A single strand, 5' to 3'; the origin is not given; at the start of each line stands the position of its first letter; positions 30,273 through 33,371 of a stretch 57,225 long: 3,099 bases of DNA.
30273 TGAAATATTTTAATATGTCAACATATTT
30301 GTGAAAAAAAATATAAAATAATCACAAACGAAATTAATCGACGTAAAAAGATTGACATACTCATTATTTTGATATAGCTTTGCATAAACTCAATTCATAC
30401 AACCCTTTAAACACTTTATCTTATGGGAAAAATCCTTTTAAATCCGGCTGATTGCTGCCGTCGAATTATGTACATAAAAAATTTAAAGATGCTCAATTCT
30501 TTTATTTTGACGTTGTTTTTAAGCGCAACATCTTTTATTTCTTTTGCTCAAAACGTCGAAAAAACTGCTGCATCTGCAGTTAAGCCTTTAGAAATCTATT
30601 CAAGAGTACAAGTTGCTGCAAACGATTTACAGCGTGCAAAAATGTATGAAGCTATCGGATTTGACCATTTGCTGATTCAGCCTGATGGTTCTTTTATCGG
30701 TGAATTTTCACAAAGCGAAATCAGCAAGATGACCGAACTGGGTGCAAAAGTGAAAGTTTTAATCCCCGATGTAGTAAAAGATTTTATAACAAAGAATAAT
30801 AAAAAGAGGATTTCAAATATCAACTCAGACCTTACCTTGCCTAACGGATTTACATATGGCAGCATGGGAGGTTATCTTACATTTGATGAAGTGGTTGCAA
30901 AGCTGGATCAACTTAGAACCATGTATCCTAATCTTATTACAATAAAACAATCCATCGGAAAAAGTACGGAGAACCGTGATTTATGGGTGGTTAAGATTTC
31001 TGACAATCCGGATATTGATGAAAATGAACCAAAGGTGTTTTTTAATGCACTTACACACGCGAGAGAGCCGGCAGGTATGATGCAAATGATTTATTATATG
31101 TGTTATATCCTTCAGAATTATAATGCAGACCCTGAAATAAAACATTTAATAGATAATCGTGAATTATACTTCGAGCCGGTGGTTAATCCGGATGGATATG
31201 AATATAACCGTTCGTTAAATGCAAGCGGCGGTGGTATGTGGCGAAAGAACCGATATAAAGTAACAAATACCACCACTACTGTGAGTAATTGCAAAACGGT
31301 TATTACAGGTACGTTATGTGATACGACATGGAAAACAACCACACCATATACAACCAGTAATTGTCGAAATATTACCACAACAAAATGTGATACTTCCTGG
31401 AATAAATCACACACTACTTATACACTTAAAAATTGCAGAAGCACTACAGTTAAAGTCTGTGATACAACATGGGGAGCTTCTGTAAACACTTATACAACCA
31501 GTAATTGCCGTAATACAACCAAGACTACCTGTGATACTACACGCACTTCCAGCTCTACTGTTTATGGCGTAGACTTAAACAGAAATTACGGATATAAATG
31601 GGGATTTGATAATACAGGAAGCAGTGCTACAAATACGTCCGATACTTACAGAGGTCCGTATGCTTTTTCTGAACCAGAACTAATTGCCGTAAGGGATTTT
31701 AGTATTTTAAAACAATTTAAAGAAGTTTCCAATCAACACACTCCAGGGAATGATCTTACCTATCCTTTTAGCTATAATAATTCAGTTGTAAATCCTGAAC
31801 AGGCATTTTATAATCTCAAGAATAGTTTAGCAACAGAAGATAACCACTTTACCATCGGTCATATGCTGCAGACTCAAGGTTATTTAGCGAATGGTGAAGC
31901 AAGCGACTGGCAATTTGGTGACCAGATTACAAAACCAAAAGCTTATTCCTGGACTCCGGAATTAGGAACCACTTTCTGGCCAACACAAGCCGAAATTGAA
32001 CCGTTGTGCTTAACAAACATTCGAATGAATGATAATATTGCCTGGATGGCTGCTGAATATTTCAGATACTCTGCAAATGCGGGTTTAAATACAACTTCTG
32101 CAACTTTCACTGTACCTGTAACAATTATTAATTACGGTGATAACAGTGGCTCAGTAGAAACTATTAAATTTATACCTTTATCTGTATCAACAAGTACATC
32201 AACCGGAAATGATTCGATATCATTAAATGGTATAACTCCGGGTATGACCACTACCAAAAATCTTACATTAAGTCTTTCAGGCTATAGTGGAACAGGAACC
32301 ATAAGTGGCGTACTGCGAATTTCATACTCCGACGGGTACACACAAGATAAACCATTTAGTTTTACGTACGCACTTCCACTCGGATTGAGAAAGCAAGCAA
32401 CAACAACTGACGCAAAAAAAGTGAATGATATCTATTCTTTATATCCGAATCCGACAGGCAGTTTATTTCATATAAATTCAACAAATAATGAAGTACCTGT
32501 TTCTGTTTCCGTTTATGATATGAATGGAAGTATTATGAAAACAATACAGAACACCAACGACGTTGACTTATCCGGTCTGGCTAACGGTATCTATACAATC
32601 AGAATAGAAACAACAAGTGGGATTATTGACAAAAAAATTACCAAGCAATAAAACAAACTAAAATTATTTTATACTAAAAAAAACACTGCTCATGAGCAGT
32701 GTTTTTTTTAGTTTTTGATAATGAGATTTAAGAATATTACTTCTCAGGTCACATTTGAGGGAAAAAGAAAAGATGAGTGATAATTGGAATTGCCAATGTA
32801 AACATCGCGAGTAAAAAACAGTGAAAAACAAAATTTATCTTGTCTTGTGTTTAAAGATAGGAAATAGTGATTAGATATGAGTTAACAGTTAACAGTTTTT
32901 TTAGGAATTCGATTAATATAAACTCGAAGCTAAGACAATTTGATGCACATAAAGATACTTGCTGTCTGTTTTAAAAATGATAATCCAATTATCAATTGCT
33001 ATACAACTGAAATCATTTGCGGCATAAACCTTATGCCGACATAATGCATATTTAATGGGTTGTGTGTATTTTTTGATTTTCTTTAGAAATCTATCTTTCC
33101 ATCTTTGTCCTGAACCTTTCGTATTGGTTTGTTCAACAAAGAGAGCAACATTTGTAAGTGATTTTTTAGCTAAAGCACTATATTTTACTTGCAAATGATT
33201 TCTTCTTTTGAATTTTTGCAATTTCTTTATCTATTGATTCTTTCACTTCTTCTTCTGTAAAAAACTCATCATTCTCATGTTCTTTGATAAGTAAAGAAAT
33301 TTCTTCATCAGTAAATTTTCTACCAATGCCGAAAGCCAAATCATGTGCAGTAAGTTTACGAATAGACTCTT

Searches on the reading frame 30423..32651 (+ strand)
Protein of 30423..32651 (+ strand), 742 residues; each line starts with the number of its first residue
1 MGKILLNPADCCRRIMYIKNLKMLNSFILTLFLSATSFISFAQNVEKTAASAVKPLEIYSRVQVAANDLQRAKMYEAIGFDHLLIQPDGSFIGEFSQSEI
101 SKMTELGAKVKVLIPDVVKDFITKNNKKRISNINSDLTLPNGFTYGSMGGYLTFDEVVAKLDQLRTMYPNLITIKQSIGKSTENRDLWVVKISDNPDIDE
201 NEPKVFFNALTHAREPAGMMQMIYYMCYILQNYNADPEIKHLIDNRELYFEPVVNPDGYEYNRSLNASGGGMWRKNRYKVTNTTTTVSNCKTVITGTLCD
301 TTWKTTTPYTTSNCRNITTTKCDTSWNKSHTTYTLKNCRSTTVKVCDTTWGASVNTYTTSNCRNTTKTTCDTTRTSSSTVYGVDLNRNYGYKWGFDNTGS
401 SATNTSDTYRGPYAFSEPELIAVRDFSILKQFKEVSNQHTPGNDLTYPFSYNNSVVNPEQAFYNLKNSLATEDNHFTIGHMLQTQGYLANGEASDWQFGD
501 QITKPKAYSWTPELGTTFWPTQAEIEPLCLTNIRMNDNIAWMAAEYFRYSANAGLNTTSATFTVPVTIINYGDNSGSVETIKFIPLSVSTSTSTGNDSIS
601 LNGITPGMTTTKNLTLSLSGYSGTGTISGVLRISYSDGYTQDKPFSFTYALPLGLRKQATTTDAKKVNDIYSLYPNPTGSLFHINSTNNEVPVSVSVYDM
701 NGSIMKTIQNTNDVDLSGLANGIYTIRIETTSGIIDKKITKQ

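Call 48: search_protein_families(library=pfam, proteins=[window:30423-32651:+], max_evalue=0.001)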
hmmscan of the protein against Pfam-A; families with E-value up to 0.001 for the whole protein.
window:30423-32651:+ (742 aa): 2 families
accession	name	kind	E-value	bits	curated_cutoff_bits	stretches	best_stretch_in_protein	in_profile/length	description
PF00246.29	Peptidase_M14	-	2.2e-53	182.2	21.6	2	158-290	2-124/286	Zinc carboxypeptidase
PF18962.6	Por_Secre_tail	-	7.7e-12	45.8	27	1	673-739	1-73/75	Secretion system C-terminal sorting domain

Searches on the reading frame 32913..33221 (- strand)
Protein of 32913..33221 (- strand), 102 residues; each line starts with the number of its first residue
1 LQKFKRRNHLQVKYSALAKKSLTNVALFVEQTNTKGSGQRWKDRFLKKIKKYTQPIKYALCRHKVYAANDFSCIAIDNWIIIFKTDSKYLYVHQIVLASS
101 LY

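Call 3: search_protein_families(library=pfam, proteins=[window:32913-33221:-], max_evalue=0.1)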
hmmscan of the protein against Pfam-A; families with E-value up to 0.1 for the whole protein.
window:32913-33221:- (102 aa): 1 family
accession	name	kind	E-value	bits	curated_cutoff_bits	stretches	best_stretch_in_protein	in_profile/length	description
PF05016.21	ParE_toxin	-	0.061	14.3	23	1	12-86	1-72/89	ParE toxin of type II toxin-antitoxin system, parDE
